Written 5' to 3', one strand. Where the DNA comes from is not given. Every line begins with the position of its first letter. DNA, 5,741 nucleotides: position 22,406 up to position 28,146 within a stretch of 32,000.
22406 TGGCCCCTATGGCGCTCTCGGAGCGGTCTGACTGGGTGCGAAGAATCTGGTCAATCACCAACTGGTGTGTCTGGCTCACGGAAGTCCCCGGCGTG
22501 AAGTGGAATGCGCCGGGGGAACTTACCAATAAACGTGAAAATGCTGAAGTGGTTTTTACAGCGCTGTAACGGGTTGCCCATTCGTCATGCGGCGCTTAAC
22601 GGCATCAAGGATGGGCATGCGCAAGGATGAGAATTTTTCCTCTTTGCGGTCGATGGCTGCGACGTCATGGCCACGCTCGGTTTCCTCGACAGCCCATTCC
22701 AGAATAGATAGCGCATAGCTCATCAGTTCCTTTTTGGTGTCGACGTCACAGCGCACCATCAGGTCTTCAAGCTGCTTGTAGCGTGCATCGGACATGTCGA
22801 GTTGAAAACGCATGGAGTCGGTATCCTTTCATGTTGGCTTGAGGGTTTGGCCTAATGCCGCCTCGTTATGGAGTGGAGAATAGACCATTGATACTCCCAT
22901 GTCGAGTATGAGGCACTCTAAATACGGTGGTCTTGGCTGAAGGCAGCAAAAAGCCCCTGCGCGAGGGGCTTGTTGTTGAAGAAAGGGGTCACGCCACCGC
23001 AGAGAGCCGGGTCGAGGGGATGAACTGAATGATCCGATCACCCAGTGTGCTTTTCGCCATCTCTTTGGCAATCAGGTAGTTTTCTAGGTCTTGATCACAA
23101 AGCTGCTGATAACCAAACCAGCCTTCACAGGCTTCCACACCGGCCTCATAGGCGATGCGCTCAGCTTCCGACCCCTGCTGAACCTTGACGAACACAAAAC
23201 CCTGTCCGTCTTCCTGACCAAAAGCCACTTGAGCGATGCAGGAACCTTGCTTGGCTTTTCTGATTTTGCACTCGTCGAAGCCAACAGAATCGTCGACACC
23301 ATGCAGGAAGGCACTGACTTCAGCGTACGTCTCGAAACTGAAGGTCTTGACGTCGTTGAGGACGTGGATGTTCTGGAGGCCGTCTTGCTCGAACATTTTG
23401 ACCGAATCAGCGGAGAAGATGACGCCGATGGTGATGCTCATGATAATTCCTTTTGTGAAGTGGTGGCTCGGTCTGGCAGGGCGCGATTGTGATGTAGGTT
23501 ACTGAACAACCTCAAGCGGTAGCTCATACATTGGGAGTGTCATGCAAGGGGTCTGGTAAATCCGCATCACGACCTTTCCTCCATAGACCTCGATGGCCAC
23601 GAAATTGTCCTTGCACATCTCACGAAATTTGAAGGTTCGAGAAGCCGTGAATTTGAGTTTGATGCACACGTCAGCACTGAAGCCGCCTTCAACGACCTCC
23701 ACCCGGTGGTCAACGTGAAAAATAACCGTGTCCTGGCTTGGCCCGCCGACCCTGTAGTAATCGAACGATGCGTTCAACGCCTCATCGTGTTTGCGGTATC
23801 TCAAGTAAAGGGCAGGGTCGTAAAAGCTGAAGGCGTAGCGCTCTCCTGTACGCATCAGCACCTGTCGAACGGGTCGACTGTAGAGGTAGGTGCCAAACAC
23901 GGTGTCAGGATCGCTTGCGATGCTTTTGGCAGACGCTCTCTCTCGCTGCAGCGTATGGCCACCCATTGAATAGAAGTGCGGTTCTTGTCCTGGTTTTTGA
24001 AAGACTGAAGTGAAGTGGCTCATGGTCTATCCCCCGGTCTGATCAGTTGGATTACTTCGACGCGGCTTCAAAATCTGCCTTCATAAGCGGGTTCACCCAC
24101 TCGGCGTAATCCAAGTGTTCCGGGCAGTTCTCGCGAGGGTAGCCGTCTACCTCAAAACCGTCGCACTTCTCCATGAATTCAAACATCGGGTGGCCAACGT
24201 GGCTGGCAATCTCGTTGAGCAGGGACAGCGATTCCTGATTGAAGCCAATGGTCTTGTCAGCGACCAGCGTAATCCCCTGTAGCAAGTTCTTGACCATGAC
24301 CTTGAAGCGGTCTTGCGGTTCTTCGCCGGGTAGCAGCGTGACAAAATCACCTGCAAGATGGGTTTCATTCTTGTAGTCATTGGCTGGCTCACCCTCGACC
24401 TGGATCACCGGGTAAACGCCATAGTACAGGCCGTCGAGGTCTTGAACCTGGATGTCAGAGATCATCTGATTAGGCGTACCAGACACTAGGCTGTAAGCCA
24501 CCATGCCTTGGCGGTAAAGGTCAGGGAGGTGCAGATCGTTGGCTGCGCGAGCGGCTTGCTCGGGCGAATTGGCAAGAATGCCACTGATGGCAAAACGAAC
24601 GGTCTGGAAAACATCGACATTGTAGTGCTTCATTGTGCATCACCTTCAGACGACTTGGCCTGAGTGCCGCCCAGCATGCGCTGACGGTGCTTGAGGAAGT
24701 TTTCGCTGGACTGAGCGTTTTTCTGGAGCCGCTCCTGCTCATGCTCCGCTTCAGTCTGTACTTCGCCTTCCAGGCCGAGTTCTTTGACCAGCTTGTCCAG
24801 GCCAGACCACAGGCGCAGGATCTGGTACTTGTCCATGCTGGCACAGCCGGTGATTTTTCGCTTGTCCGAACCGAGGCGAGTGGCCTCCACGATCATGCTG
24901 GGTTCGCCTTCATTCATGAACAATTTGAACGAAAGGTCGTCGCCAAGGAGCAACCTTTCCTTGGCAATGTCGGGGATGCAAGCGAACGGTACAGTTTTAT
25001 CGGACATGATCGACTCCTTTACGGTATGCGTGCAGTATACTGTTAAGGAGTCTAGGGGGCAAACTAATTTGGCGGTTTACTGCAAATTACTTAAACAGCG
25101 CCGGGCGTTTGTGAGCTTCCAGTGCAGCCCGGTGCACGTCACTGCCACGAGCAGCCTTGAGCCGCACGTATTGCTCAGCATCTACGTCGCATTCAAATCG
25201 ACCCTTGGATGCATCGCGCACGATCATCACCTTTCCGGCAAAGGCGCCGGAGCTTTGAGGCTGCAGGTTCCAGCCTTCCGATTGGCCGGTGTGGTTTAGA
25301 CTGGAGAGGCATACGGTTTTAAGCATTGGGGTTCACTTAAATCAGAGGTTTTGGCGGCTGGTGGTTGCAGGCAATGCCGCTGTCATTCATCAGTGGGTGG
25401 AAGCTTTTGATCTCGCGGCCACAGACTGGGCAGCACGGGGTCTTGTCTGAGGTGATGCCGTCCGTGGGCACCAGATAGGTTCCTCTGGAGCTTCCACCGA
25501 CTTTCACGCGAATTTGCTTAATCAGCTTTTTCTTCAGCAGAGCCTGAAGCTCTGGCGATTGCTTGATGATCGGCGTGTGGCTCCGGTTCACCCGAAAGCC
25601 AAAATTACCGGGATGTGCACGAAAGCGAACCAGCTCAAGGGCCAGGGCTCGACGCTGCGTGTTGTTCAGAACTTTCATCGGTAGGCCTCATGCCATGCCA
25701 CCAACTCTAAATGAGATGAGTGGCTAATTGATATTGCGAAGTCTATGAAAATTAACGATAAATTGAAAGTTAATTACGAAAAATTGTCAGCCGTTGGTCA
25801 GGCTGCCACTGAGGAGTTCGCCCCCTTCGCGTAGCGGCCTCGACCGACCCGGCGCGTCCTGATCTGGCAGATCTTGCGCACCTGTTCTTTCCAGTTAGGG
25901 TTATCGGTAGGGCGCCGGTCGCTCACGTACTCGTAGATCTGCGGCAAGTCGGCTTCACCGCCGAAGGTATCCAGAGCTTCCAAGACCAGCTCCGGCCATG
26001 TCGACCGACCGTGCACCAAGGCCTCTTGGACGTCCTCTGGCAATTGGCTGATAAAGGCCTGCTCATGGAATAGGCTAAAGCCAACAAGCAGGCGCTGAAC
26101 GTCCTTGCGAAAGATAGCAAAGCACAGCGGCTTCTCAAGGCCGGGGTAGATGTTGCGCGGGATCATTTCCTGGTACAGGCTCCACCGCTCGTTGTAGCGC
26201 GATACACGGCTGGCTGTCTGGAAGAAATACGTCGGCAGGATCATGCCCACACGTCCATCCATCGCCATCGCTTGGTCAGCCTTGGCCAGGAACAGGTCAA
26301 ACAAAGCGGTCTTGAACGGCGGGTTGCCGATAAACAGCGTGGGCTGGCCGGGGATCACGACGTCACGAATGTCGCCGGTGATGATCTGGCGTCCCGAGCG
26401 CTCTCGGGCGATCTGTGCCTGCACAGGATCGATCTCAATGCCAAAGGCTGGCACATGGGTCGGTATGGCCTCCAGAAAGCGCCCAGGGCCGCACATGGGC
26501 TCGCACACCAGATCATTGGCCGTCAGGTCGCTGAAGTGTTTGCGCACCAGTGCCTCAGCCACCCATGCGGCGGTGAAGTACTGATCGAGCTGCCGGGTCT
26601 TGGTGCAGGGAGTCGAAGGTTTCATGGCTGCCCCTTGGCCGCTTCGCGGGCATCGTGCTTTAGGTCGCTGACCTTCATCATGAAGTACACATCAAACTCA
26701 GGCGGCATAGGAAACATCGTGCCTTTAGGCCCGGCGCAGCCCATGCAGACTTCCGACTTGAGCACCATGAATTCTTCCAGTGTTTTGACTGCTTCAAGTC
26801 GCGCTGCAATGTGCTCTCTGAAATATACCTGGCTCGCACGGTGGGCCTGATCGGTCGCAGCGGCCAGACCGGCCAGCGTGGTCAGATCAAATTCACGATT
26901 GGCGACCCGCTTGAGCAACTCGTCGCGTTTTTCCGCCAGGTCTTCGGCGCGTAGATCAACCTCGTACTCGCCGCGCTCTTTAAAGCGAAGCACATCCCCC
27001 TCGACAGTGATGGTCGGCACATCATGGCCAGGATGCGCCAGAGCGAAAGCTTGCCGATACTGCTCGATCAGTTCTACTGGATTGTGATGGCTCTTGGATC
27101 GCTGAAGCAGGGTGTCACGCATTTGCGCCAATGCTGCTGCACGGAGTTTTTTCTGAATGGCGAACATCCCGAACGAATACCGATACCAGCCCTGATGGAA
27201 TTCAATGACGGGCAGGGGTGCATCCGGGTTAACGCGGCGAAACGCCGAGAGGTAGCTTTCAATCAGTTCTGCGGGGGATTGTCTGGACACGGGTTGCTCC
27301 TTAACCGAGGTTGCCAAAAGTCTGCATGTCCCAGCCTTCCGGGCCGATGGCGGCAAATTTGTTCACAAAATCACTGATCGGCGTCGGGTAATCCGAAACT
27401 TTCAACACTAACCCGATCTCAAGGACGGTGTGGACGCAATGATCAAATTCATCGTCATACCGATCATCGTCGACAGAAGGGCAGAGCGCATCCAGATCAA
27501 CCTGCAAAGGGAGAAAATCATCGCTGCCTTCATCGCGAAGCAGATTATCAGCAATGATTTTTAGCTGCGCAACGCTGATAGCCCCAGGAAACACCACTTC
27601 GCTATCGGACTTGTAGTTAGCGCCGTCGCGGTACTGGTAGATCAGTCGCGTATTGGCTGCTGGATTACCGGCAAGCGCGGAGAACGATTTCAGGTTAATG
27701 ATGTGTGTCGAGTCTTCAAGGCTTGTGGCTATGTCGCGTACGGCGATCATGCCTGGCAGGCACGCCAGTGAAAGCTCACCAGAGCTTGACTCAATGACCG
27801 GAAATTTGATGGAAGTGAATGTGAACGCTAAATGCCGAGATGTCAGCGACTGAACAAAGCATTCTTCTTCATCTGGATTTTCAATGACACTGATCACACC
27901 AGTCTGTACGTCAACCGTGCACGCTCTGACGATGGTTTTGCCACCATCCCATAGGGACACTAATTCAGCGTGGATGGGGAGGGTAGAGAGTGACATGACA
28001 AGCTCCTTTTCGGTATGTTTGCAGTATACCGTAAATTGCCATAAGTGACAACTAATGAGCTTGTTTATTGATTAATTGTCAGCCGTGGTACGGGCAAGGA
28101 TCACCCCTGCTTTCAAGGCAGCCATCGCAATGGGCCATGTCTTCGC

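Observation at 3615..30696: At least ten copies of an asymmetric 21-bp palindrome fused to promoter -10 elements (class-1 operator)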

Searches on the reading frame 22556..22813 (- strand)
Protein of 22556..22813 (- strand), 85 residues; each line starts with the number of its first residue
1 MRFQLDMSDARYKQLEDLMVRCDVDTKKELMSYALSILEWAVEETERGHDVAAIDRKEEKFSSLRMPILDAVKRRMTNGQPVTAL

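Call 15: search_protein_families(library=pfam, proteins=[window:22556-22813:-], max_evalue=0.01)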
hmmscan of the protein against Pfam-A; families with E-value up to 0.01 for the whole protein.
window:22556-22813:- (85 aa): 0 families

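Call 87: search_protein_families(library=ncbifam, proteins=[window:22556-22813:-], max_evalue=0.1)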
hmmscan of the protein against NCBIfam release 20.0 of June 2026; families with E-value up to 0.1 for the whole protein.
window:22556-22813:- (85 aa): 0 families

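Call 88: search_protein_families(library=phrogs, proteins=[window:22556-22813:-], max_evalue=0.01)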
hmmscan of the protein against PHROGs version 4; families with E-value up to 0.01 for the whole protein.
window:22556-22813:- (85 aa): 1 family
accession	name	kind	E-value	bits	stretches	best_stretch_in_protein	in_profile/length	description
phrog_8557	-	unknown function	7e-05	23.9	1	2-56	3-57/67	-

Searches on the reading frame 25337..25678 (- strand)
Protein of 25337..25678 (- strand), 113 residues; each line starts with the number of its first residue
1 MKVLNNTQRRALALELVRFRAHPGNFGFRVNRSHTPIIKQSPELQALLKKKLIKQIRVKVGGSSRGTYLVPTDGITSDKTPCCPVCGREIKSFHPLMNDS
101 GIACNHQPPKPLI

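Call 15: search_protein_families(library=pfam, proteins=[window:25337-25678:-], max_evalue=0.01)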
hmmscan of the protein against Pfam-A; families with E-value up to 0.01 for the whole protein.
window:25337-25678:- (113 aa): 1 family
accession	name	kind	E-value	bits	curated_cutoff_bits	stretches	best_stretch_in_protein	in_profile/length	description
PF04423.19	Rad50_zn_hook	-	0.0025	18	24.3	1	75-92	15-31/52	Rad50 zinc hook motif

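Call 87: search_protein_families(library=ncbifam, proteins=[window:25337-25678:-], max_evalue=0.1)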
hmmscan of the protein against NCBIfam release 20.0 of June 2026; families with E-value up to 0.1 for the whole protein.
window:25337-25678:- (113 aa): 0 families

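Call 88: search_protein_families(library=phrogs, proteins=[window:25337-25678:-], max_evalue=0.01)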
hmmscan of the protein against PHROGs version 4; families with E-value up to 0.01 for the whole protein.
window:25337-25678:- (113 aa): 0 families

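Call 98: search_dna_similar(query=window:25337-25678:-, collection=plasmids, mode=protein, max_evalue=0.001, max_rows=20)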
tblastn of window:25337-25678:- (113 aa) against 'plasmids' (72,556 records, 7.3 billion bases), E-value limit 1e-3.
Records with a match: 1; places in all: 1; records where one place covers at least 80% of the query: 1.
Best place of each record, by identity: <60% 1.
By first word of the organism name: Pseudomonas 1.
By predicted mobility (MOB-suite, as given by PLSDB): non-mobilizable 1.
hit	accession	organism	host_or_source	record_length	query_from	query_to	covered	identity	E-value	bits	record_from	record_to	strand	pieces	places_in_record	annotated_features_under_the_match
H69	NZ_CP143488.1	Pseudomonas silesiensis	single cell,landfill for plastics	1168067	1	107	95%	53.3%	8e-24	101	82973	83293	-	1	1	record has no annotation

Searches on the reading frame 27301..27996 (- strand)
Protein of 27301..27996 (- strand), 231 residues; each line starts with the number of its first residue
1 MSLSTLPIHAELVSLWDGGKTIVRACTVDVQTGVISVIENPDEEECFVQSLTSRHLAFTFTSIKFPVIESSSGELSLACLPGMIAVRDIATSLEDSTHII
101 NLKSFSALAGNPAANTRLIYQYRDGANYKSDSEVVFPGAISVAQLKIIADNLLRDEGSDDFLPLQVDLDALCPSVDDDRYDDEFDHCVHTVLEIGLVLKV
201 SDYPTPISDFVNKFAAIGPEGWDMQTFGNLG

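Call 16: search_protein_families(library=pfam, proteins=[window:27301-27996:-], max_evalue=0.01)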
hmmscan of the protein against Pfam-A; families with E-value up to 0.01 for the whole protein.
window:27301-27996:- (231 aa): 0 families

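Call 30: find_homologous_proteins(query=window:27301-27996:-, max_evalue=0.001)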
Query window:27301-27996:- (231 aa): 6 proteins with E <= 0.001 among 395 candidates.
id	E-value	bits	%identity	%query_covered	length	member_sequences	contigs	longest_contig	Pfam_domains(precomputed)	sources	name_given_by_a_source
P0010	1.4e-149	514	100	100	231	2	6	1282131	-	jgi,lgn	jgi:hypothetical protein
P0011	2.9e-83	297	61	100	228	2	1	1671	-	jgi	jgi:hypothetical protein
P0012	9.0e-77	276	57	100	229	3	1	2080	-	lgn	-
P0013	5.7e-72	260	56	96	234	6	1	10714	-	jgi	jgi:hypothetical protein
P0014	3.7e-69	251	53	100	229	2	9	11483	-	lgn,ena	-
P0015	3.9e-67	244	54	97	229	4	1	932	-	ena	-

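Call 31: find_encoding_contigs(protein=P0010, flank=10000, max_places=6)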
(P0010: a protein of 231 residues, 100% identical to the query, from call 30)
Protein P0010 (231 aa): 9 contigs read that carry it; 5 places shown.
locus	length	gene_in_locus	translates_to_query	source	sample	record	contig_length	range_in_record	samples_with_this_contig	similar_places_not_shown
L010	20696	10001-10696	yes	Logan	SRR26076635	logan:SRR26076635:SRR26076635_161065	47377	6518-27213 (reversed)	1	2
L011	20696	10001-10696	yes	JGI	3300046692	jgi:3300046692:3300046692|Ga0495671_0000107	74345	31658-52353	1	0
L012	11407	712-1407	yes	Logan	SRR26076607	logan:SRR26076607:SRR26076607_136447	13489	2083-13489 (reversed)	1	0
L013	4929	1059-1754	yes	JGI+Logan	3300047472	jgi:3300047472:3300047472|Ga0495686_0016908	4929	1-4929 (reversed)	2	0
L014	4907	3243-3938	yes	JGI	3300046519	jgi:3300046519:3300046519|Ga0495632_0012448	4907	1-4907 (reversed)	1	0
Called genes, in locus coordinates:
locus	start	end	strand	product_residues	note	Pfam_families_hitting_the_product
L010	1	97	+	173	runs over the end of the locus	-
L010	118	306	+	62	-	-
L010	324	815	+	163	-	-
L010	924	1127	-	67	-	-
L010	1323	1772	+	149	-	-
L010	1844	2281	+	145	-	-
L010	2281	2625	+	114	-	-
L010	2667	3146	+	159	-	-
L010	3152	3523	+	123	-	-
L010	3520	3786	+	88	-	-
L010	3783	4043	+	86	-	-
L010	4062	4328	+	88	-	-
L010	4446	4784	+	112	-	-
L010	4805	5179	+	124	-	-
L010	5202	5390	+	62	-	-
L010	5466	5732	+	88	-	-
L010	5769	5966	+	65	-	-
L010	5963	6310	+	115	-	-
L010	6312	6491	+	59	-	-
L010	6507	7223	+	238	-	-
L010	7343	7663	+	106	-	-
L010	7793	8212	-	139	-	PF01844:HNH, PF14279:HNH_5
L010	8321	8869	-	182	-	-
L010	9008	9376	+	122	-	-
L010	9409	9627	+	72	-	-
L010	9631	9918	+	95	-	-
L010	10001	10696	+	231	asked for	-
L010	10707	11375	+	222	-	-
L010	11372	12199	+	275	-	-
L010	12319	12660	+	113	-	-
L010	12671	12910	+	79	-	-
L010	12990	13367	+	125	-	-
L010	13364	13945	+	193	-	-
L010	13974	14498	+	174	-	-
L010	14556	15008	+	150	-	-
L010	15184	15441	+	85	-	-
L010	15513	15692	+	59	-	-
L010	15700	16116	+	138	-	-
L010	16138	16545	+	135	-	-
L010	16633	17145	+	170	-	-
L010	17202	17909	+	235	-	-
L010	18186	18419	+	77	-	-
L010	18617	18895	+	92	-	-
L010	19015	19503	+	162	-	PF03869:Arc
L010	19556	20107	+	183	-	-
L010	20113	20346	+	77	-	-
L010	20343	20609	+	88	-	-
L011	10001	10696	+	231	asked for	-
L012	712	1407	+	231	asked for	-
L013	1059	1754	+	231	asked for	-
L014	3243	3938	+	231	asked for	-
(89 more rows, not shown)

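Call 32: find_encoding_contigs(protein=P0014, flank=10000, max_places=4)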
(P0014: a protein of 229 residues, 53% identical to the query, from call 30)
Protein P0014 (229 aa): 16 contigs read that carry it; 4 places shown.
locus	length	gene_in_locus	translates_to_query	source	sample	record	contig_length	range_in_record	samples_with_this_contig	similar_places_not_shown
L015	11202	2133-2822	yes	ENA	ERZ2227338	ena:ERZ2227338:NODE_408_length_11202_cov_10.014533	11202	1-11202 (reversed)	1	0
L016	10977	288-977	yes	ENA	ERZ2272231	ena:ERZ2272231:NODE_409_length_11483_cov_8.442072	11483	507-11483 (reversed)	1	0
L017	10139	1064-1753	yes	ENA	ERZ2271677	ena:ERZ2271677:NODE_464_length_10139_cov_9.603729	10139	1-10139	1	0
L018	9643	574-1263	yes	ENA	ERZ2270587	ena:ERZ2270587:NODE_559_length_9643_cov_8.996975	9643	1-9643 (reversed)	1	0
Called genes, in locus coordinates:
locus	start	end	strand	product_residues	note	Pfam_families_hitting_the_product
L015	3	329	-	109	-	?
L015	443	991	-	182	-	-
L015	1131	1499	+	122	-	-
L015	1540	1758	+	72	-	-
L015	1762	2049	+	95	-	-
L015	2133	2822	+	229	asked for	-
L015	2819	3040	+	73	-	-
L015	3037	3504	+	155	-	-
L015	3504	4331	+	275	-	-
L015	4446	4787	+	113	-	-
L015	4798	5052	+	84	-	-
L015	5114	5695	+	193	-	-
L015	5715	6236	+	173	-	-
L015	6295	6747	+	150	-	-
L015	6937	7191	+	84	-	-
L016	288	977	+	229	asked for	-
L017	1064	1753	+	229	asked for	-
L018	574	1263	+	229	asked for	-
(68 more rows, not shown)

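Call 33: find_encoding_contigs(protein=P0013, flank=10000, max_places=3)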
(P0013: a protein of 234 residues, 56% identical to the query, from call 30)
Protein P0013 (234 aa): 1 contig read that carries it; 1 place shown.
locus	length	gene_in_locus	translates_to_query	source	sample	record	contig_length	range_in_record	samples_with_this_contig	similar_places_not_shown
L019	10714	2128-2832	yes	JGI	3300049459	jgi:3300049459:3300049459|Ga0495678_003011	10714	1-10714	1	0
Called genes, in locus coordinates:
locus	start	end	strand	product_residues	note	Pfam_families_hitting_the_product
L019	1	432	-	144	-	?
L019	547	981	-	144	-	-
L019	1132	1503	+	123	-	-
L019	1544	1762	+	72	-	-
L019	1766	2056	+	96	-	-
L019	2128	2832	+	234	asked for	-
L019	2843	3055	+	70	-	-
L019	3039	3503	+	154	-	-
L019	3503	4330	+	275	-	-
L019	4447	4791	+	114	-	-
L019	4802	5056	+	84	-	-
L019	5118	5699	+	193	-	-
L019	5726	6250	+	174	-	-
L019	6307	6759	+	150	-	-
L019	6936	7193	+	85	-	-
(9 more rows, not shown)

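Call 105: find_homologous_proteins(query=L010:324-815:+, max_evalue=0.001)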
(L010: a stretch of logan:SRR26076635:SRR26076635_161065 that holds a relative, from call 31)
Query L010:324-815:+ (163 aa): 5 proteins with E <= 0.001 among 10 candidates.
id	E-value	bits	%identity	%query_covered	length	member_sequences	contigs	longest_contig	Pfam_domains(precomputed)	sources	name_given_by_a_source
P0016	6.5e-111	386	99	100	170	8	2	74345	-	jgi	jgi:hypothetical protein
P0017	3.3e-59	217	62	98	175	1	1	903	-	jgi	jgi:hypothetical protein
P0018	7.2e-59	216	63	98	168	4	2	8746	-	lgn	-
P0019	2.2e-55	205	60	100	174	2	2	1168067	-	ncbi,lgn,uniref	ncbi:hypothetical protein V0M98_32630 (plasmid) [Pseudomonas silesiensis]|uniref:hypothetical protei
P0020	3.5e-42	162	53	99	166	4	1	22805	-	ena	-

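Call 106: find_encoding_contigs(protein=P0016, flank=10000, max_places=3)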
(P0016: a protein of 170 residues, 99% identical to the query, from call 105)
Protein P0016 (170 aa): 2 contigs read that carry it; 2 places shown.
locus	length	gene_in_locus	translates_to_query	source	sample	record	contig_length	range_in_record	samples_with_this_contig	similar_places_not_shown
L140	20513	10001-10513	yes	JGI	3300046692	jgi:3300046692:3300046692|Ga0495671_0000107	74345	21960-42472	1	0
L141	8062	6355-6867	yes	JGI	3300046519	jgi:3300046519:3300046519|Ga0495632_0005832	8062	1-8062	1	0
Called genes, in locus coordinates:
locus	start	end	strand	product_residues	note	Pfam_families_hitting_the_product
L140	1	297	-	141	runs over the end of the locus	-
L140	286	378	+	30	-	-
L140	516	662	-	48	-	-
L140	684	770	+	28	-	-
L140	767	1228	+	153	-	-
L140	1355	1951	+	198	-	PF00226:DnaJ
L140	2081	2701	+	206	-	PF00226:DnaJ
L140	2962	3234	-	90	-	-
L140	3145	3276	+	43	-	-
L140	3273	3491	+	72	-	-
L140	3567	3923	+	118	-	-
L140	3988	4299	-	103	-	-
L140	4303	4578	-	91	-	-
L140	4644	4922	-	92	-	-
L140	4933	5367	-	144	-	PF19800:DUF6283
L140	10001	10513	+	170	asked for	-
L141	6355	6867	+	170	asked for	-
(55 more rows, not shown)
